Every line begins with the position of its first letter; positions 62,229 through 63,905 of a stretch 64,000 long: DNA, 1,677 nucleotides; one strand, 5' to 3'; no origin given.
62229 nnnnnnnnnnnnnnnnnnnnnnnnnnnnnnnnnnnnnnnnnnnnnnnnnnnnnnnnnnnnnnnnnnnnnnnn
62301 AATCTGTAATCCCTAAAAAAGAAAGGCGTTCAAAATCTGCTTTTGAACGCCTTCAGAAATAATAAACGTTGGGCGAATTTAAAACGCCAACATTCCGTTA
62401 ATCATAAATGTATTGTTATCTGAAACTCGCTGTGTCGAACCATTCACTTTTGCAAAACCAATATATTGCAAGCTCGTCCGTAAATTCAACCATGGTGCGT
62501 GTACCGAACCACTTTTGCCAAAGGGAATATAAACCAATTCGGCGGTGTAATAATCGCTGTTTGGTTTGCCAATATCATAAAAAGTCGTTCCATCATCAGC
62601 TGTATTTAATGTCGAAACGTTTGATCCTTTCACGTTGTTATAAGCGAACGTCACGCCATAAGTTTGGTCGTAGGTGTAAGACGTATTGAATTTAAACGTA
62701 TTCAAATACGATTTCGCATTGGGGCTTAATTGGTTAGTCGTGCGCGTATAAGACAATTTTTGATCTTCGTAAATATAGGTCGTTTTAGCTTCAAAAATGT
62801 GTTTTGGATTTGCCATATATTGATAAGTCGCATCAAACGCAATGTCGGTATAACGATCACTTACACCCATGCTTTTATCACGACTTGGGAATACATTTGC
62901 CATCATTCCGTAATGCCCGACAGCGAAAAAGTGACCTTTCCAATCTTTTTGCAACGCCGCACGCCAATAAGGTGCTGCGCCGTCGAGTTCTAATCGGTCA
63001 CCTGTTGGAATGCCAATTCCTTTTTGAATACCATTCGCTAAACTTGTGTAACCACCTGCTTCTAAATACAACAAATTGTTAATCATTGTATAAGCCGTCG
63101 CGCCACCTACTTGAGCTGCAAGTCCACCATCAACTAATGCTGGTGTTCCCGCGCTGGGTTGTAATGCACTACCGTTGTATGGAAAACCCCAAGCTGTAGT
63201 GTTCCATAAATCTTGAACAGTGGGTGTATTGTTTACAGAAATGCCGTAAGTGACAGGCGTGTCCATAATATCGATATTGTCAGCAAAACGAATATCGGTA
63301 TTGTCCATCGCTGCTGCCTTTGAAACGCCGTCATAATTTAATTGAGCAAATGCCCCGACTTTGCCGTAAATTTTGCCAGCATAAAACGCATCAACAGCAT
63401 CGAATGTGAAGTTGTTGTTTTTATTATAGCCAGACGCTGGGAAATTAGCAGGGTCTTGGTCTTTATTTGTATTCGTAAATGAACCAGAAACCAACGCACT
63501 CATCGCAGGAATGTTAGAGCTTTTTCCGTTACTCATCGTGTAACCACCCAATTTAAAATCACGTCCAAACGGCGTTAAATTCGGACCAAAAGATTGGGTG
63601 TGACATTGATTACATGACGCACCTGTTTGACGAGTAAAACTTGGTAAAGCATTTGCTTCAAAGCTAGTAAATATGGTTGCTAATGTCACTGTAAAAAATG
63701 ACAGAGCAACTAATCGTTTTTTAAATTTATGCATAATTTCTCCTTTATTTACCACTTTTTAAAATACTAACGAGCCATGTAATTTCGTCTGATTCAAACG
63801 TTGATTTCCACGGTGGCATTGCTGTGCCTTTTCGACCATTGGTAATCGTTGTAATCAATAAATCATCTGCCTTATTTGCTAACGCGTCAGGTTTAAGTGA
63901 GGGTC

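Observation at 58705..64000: Candidate trans-envelope redox module: cytochrome c, CXXCH-porin, 4-TM CXXCH protein, sensor kinase and sigma-54 activator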

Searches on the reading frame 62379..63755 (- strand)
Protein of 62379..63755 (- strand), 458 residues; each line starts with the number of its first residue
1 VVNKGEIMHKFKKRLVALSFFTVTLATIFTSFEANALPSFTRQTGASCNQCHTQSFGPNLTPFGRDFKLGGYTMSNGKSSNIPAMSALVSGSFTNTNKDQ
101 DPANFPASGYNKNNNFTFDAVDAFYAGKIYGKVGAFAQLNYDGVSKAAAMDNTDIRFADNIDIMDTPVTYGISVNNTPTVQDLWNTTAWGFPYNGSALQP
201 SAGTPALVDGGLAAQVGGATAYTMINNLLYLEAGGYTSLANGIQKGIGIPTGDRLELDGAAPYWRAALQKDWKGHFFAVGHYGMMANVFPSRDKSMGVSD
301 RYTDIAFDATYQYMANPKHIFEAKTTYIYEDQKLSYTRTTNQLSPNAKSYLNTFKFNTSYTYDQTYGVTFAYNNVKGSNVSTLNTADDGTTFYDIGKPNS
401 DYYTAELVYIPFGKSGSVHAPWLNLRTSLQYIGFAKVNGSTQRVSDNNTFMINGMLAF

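Call 4: search_protein_families(library=pfam, proteins=[window:62379-63755:-], max_evalue=0.1)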
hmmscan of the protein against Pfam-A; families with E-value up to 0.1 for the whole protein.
window:62379-63755:- (458 aa): 0 families

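Call 7: search_protein_families(library=ncbifam, proteins=[window:62379-63734:-], max_evalue=0.1)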
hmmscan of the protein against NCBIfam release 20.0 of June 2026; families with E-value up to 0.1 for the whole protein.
window:62379-63734:- (451 aa): 1 family
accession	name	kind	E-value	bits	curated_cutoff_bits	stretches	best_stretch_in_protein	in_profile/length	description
NF047437.1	VC2662_fam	equivalog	0.035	13.5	140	1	344-392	96-143/187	VC2662 family protein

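Call 8: search_solved_structures(query=window:62379-63734:-, max_evalue=10)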
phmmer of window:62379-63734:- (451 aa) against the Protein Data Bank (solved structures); distinct sequences matched with E-value up to 10: 1.
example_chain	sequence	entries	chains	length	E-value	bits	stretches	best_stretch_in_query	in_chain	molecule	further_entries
7y7b_L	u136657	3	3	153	0.2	14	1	182-229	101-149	Photosystem I reaction center subunit XI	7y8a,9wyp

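Call 9: find_homologous_proteins(query=window:62379-63734:-, max_evalue=0.001)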
Query window:62379-63734:- (451 aa): 3224 proteins with E <= 0.001 among 8000 candidates; the best 120 are listed.
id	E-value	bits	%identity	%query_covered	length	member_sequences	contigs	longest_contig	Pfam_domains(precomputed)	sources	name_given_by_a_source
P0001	0.0e+0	1028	100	100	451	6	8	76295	-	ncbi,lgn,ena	-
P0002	4.7e-268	908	88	100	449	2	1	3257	-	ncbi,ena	-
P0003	1.3e-262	890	87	100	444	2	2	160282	-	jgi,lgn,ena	-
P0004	9.2e-257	870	84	100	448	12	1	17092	-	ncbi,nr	ncbi:MAG: cytochrome C [Methylococcales bacterium]|nr:cytochrome C [Methylococcales bacterium]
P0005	7.3e-253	858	85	100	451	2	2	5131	-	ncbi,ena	-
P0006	3.8e-239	812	81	100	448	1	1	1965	-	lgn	-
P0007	1.9e-237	807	82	99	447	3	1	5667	-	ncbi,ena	-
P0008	1.6e-233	794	79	100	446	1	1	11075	-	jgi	jgi:hypothetical protein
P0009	8.6e-231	785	76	100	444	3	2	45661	-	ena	-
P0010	3.1e-230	783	77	99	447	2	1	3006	-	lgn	-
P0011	3.0e-213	727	72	94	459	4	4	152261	-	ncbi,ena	-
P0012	8.1e-207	706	73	97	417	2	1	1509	-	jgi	jgi:hypothetical protein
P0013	2.1e-204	698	68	95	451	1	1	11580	-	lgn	-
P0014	1.1e-203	695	68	100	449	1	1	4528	-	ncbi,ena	-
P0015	1.4e-200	685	67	99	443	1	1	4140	-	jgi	-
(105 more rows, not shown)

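Call 10: find_encoding_contigs(protein=P0001, flank=10000, max_places=4)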
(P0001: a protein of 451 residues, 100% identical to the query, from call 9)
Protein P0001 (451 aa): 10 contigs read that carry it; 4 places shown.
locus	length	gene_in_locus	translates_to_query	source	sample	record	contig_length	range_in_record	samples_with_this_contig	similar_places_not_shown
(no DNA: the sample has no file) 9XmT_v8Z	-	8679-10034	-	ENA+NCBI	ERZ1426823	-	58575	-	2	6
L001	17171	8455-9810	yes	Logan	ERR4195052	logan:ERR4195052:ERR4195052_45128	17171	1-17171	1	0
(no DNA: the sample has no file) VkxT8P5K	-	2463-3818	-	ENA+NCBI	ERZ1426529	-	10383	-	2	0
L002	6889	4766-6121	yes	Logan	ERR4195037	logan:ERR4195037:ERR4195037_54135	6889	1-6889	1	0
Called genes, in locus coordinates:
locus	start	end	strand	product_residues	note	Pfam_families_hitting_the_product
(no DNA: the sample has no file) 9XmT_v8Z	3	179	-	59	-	?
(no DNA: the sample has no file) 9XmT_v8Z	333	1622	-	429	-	-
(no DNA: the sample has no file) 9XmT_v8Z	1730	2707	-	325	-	PF00056:Ldh_1_N, PF02866:Ldh_1_C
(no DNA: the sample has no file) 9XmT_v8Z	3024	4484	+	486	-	PF00361:Proton_antipo_M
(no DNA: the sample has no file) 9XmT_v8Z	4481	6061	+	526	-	PF00329:Complex1_30kDa, PF00374:NiFeSe_Hases (weak), PF00346:Complex1_49kDa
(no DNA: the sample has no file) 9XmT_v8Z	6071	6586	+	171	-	PF01058:Oxidored_q6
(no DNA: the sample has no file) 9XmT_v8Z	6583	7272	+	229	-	PF10677:DUF2490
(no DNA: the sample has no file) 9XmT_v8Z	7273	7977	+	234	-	PF10677:DUF2490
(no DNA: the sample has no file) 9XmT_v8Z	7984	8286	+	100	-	-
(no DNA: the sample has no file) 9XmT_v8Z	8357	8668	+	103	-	PF13442:Cytochrome_CBB3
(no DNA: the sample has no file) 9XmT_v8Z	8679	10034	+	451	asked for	-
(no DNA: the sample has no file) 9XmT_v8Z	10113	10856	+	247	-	PF27139:Aq_1264_TM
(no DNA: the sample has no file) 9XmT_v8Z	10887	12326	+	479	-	PF00512:HisKA, PF02518:HATPase_c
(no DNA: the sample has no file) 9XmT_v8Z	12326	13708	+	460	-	PF00072:Response_reg, PF00158:Sigma54_activat, PF14532:Sigma54_activ_2, PF25601:AAA_lid_14, PF02954:HTH_8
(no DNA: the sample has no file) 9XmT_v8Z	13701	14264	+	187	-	PF02082:Rrf2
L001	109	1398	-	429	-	-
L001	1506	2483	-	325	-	PF00056:Ldh_1_N, PF02866:Ldh_1_C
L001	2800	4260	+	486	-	PF00361:Proton_antipo_M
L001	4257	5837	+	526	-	PF00329:Complex1_30kDa, PF00374:NiFeSe_Hases (weak), PF00346:Complex1_49kDa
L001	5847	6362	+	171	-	PF01058:Oxidored_q6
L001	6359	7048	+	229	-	PF10677:DUF2490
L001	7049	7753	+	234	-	PF10677:DUF2490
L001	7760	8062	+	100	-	-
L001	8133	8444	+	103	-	PF13442:Cytochrome_CBB3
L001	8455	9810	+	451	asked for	-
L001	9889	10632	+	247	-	PF27139:Aq_1264_TM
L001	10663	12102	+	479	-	PF00512:HisKA, PF02518:HATPase_c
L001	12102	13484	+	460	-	PF00072:Response_reg, PF00158:Sigma54_activat, PF14532:Sigma54_activ_2, PF25601:AAA_lid_14, PF02954:HTH_8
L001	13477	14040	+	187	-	PF02082:Rrf2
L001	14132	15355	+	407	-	PF04551:GcpE, PF26540:GcpE_C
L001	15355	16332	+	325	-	PF04166:PdxA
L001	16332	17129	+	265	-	PF00398:RrnaAD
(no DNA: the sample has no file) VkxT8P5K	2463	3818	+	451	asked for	-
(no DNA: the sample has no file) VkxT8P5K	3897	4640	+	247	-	PF27139:Aq_1264_TM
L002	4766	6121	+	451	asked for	-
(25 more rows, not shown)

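Call 33: predict_structure(alignment_id=A1)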
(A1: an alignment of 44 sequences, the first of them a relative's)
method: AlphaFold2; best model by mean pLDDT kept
length: 451 residues; sequences in the alignment: 44
mean_pLDDT: 65.7   pTM: 0.66
mean pLDDT of the five models: 65.7, 62.3, 60.5, 58.4, 56.0
residues with pLDDT >= 90: 0; 70-90: 248; 50-70: 95; < 50: 108
segments of 3 or more residues with pLDDT < 50: 1-3, 24-54, 57-76, 172-191, 193-203, 373-378, 386-389, 406-415
pLDDT, mean of each block of 10 residues (from residue 1): 59 76 40 27 31 42 42 49 76 54 68 74 70 75 71 80 78 39 40 42 56 82 86 74 64 86 82 85 77 83 78 80 77 65 78 76 79 48 48 76 58 58 79 72 77 62
secondary structure, 60 per line:
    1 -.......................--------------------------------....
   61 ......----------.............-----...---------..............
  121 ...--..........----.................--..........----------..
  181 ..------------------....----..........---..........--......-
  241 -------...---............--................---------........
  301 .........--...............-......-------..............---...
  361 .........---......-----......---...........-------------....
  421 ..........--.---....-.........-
elements in order: H2-24 H57-66 E77-89 E107-123 E126-135 E140-156 E159-168 H179-182 H201-204 E209-218 E222-231 H234-239 E248-250 E254-265 E268-283 E293-309 E312-326 H328-333 E341-354 E358-369 E373-378 E384-389 E393-403 E417-430 H437-440 E442-450

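Call 38: fold_search(model_id=the predicted structure, library=pdb)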
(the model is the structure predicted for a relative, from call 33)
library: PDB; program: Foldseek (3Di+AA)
matches with E <= 10: 887; with E <= 0.001: 207
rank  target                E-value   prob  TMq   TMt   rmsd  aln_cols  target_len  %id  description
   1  5mdq_A                6.3e-10  1.00  0.44  0.53   8.5       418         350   12  Crystal structure of outer membrane expressed Chitoporin VhChip from Vibrio harveyi (released 2017-12-20)
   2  5mdo_A                1.2e-09  1.00  0.42  0.52   8.6       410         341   10  Crystal structure of in vitro folded Chitoporin VhChip from Vibrio harveyi (crystal form I) (released 2017-12-20)
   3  5oyk                  3.3e-09  1.00  0.41  0.55   8.8       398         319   10  Outer-membrane expressed OmpT of Vibrio cholerae (released 2018-04-25)
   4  7eqm_A                4.8e-09  1.00  0.43  0.55   8.3       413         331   11  Apo Truncated VhChiP (Delta 1-19) (released 2022-08-10)
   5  6ehd                  1.5e-08  1.00  0.39  0.51   9.4       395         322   11  OmpT (in-vitro folded), an outer membrane protein of Vibrio cholerae (released 2018-04-25)
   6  6ehe                  2.0e-08  1.00  0.41  0.57   7.8       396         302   10  OmpTdeltaL8 (loop L8 deletion mutant of OmpT), an outer membrane protein of Vibrio cholerae (released 2018-04-25)
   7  4rjx                  2.4e-08  1.00  0.47  0.49   8.3       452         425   10  Crystal structure of the OprO mutant protein F62Y/D114Y (released 2015-10-21)
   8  4rjw                  6.4e-08  1.00  0.46  0.48   8.2       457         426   11  Crystal structure of Pseudomonas aeruginosa OprO (released 2015-10-21)
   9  8jto                  7.1e-08  1.00  0.44  0.55   7.9       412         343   14  Outer membrane porin of Burkholderia pseudomallei (BpsOmp38) in complex with ceftazidime (released 2024-06-26)
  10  2o4v_A                8.8e-08  1.00  0.47  0.51   8.1       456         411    8  An arginine ladder in OprP mediates phosphate specific transfer across the outer membrane (released 2006-12-26)
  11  6ehf                  1.2e-07  1.00  0.41  0.55   9.1       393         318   10  OmpT (in-vitro folded), an outer membrane protein Vibrio cholerae (trimer form) (released 2018-04-25)
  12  2fgq                  1.4e-07  1.00  0.45  0.59   7.0       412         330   10  High resolution X-ray structure of Omp32 in complex with malate (released 2006-01-31)
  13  4aui_A                1.4e-07  1.00  0.42  0.57   9.7       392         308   11  STRUCTURE AND FUNCTION OF THE PORB PORIN FROM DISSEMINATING N. GONORRHOEAE (released 2012-10-10)
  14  2r4p_A                2.3e-07  1.00  0.23  0.24  15.2       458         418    9  Crystal structure of the long-chain fatty acid transporter FadL mutant G212E (released 2008-09-16)
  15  4y25                  2.4e-07  1.00  0.35  0.50   9.7       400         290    6  Bacterial polysaccharide outer membrane secretin (released 2016-03-16)
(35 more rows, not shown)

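Call 50: search_protein_families(library=ncbifam, proteins=[L001:2800-4260:+, L001:4257-5837:+, L001:5847-6362:+, L001:6359-7048:+, L001:7049-7753:+, L001:7760-8062:+], max_evalue=0.001)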
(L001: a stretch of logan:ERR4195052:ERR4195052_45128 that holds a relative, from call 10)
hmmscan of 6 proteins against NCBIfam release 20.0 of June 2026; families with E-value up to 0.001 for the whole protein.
L001:2800-4260:+ (486 aa): 71 families (the best 25 are shown)
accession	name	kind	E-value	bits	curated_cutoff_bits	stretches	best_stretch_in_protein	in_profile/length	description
NF005045.0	PRK06458.1-5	equivalog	1.8e-233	775.9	543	1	2-483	2-484/484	hydrogenase 4 subunit F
NF005043.0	PRK06458.1-3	equivalog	2.5e-179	597.3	533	1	5-480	10-481/483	hydrogenase 4 subunit F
NF005044.0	PRK06458.1-4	equivalog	3.5e-124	415.5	610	1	25-481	29-494/531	hydrogenase 4 subunit F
NF005041.0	PRK06458.1-1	equivalog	6.7e-96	322.4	951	1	36-468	44-481/526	hydrogenase 4 subunit F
NF006427.0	PRK08676.1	equivalog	3.2e-83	280.3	511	1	20-477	18-479/486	hydrogenase membrane subunit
NF005042.0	PRK06458.1-2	equivalog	2.9e-65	221.1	437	1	42-443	34-411/439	hydrogenase 4 subunit F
NF005086.0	PRK06521.1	equivalog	3.2e-54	184.5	667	1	55-405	69-415/669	hydrogenase 4 subunit B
NF006241.0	PRK08377.1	equivalog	8.8e-52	176.7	645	1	40-460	52-454/494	NADH dehydrogenase subunit N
TIGR01972.1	NDH_I_M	subfamily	1.4e-50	172.4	263.8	1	64-476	76-477/486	NADH-quinone oxidoreductase subunit M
NF005097.0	PRK06525.1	equivalog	1.2e-45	156.2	430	1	62-460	72-463/480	hydrogenase 4 subunit D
TIGR01770.1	NDH_I_N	subfamily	7e-44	150.6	332.6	1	7-441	9-439/472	NADH-quinone oxidoreductase subunit NuoN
NF006418.0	PRK08667.1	equivalog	7.6e-44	150.3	794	1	38-415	49-419/644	hydrogenase membrane subunit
NF006419.0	PRK08668.1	equivalog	2.5e-43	148.7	617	1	6-458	7-455/613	NADH dehydrogenase subunit M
NF006240.0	PRK08376.1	subfamily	4e-43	148.1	662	1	62-475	86-496/521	putative monovalent cation/H+ antiporter subunit D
NF009305.0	PRK12662.1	equivalog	1.1e-41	143.2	700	1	56-471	66-472/492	putative monovalent cation/H+ antiporter subunit D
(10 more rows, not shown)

L001:4257-5837:+ (526 aa): 22 families
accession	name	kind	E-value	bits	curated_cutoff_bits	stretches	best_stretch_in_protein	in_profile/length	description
NF004739.1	PRK06075.1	equivalog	3.9e-54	183.9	360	1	167-447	1-278/384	NADH-quinone oxidoreductase subunit D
NF009808.0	PRK13292.1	equivalog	3.9e-48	163.9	1156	1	34-449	270-687/791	NADH-quinone oxidoreductase subunit B/C/D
TIGR01962.1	NuoD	equivalog_domain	4.9e-46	157.3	459.35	1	182-442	16-278/386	NADH dehydrogenase (quinone) subunit D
NF008974.0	PRK12322.1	equivalog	2.2e-44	151.9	522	1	171-503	11-343/366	NADH-quinone oxidoreductase subunit D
NF008728.0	PRK11742.1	equivalog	1.4e-40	139.3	840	1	16-449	49-494/598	NADH-quinone oxidoreductase subunit C/D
NF040602.1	F420_dehyd_FpoD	exception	1.9e-39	135.8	600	1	170-448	11-286/372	F420H2 dehydrogenase subunit FpoD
NF005649.0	PRK07415.1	equivalog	1.1e-31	110.3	583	1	187-446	31-291/394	NAD(P)H-quinone oxidoreductase subunit H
TIGR01961.1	NuoC_fam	subfamily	7.7e-13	49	122.45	1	63-143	44-121/122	NADH (or F420H2) dehydrogenase, subunit C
NF004733.0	PRK06074.1-5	equivalog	1.2e-09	38.1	225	1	74-145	86-154/203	NADH-quinone oxidoreductase subunit C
NF033181.1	NiFeSe_hydrog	equivalog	1.5e-09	37.3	600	1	200-270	33-103/507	nickel-dependent hydrogenase large subunit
NF005856.0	PRK07785.1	equivalog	2.9e-09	37.1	224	1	73-149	157-231/246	NADH-quinone oxidoreductase subunit C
NF040611.1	F420_dehyd_FpoC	exception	1.1e-08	35.2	220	1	67-141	75-147/158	F420H2 dehydrogenase subunit FpoC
NF009141.0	PRK12494.1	equivalog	1.5e-08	34.7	175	1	76-140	101-163/175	NAD(P)H-quinone oxidoreductase subunit J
NF045518.1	H2_NiFeSe_large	exception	3.8e-08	32.6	780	1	201-261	34-94/485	NiFeSe hydrogenase large subunit HysA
NF004735.0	PRK06074.2-2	equivalog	4.3e-08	33.2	176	1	74-141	81-147/158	NADH-quinone oxidoreductase subunit C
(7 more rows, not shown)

L001:5847-6362:+ (171 aa): 14 families
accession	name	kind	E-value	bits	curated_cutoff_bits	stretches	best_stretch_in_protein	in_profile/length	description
NF005012.1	PRK06411.1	subfamily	3.1e-39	134.2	116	1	56-169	44-157/166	NADH-quinone oxidoreductase subunit NuoB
TIGR01957.1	nuoB_fam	subfamily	2.1e-34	118.5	142.7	1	56-169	27-141/145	NADH-quinone oxidoreductase subunit B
NF011390.0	PRK14815.1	equivalog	7.9e-31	106.8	281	1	57-169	44-156/183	NADH dehydrogenase subunit B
NF011393.0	PRK14818.1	equivalog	3.8e-30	104.7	255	1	57-169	42-154/173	NADH dehydrogenase subunit B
NF011394.0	PRK14819.1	equivalog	9.3e-29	100.7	312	1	57-169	42-155/264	NADH-quinone oxidoreductase subunit B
NF011391.0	PRK14816.1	equivalog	3e-27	95.5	283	1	52-169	60-176/196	NADH-quinone oxidoreductase subunit B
NF011388.0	PRK14813.1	equivalog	9.6e-27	94.1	294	1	57-168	39-151/189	NADH dehydrogenase subunit B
NF009808.0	PRK13292.1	equivalog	3e-26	91.5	1156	1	58-169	37-148/791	NADH-quinone oxidoreductase subunit B/C/D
NF011395.0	PRK14820.1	equivalog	5.4e-26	91.4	263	1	52-167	41-154/180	NADH-quinone oxidoreductase subunit B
NF011392.0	PRK14817.1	equivalog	6.4e-24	84.6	271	1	57-169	47-159/182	NADH-quinone oxidoreductase subunit B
NF011389.0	PRK14814.1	equivalog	2.1e-22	79.8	285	1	54-169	43-156/186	NADH dehydrogenase subunit B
NF040831.1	sulfhyd_ShyD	equivalog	1.8e-08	34.3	460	1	51-127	7-88/240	NAD(P)-dependent hydrogenase/sulfhydrogenase 2 subunit delta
NF045875.1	F420_non_VhuG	exception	2.5e-06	26.9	450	0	137-170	134-167/286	F420-non-reducing hydrogenase subunit VhuG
TIGR03294.1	FrhG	equivalog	6.3e-06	26.1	245.5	1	86-169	51-143/228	coenzyme F420 hydrogenase subunit gamma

L001:6359-7048:+ (229 aa): 0 families

L001:7049-7753:+ (234 aa): 0 families

L001:7760-8062:+ (100 aa): 0 families

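Call 75: search_solved_structures(query=L001:8133-8444:+, max_evalue=0.01)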
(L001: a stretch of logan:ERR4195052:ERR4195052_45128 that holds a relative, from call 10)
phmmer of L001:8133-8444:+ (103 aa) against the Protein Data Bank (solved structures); distinct sequences matched with E-value up to 0.01: 25.
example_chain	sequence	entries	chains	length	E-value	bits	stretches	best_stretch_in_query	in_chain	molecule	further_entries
6tp9_A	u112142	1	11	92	8.8e-19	70.4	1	21-102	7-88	Cytochrome c55X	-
8smr_G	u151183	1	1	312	2.3e-06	30.6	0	32-88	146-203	Cbb3-type cytochrome c oxidase subunit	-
7c90_A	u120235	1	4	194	3e-05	27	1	32-99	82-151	Cytochrome c, mono-and diheme variant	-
1b7v_A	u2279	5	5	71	6.8e-05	25.9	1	30-79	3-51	PROTEIN (CYTOCHROME C-553) | CYTOCHROME C-553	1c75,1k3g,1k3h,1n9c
2gc4_D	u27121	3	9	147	0.00012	25.1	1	28-90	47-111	Cytochrome c-L | CYTOCHROME C551I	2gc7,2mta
6xkx_p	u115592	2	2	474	0.00012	25.1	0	21-84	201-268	Cbb3-type cytochrome c oxidase subunit CcoP,Cytochrome c-type cyt cy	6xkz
3mk7_C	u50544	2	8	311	0.00013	25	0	19-88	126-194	Cytochrome c oxidase, cbb3-type, subunit P | Cbb3-type cytochrome c oxidase subunit CcoP1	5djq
1mg2_D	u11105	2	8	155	0.00014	24.9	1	28-90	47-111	CYTOCHROME C-L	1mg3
1hzu_A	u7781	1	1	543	0.0002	24.4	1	27-94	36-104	NITRITE REDUCTASE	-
1hzv_A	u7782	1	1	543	0.0002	24.4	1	27-94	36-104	NITRITE REDUCTASE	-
1bl9_A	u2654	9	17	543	0.0002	24.4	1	27-94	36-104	NITRITE REDUCTASE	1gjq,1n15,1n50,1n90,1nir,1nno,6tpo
5guw_M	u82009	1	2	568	0.00021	24.3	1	27-94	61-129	Nitrite reductase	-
2c8s_A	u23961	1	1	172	0.00023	24.2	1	32-94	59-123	CYTOCHROME C-L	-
7vzg_C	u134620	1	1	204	0.00026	24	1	25-101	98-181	Cytochrome c, mono-and diheme variants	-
7vzr_C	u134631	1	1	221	0.00028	23.9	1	25-101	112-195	Cytochrome c, mono-and diheme variants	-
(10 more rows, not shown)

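Call 96: find_related_loci(query=A1, collection=metagenome_contigs, flank=3500)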
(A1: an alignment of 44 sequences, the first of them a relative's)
Query A1 (451 aa) in metagenome_contigs; peptide patterns used: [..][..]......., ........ (x = any residue, [..] = any of these).
188 stretches matched a pattern; 87 encode a relative of the query (tblastn E <= 1e-3); the best 80 are kept; 80 distinct loci.
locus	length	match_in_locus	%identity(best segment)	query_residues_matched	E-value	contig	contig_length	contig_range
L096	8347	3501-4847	90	1-451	0e+0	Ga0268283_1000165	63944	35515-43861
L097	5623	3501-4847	89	1-451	0e+0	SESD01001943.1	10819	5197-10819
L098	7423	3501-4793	68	16-451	0e+0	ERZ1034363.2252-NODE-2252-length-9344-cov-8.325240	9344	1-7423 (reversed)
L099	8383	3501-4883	65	1-451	0e+0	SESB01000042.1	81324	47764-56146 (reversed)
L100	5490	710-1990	71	27-451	0e+0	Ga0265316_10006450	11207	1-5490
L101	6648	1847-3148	64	12-451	0e+0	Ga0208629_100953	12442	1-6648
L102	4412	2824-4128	64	12-451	0e+0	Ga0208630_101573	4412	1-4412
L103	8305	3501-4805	64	12-451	0e+0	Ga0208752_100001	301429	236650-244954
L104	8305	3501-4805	64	12-451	0e+0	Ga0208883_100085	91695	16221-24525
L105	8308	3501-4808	64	11-451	0e+0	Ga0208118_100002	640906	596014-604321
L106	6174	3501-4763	66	27-451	0e+0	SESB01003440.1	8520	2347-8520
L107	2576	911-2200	63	24-451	0e+0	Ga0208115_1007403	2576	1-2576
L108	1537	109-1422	62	7-451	0e+0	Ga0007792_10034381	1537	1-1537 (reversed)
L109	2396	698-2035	62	4-451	0e+0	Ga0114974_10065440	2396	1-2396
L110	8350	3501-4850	62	1-451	0e+0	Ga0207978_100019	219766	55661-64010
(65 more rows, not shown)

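Call 100: search_solved_structures(query=A1, max_evalue=10)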
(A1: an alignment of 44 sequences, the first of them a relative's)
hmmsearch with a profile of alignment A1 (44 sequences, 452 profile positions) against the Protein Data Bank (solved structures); distinct sequences matched with E-value up to 10: 1.
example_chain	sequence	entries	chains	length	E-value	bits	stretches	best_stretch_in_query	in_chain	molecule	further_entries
1s4b_P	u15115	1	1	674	2.1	10.3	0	323-394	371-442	Thimet oligopeptidase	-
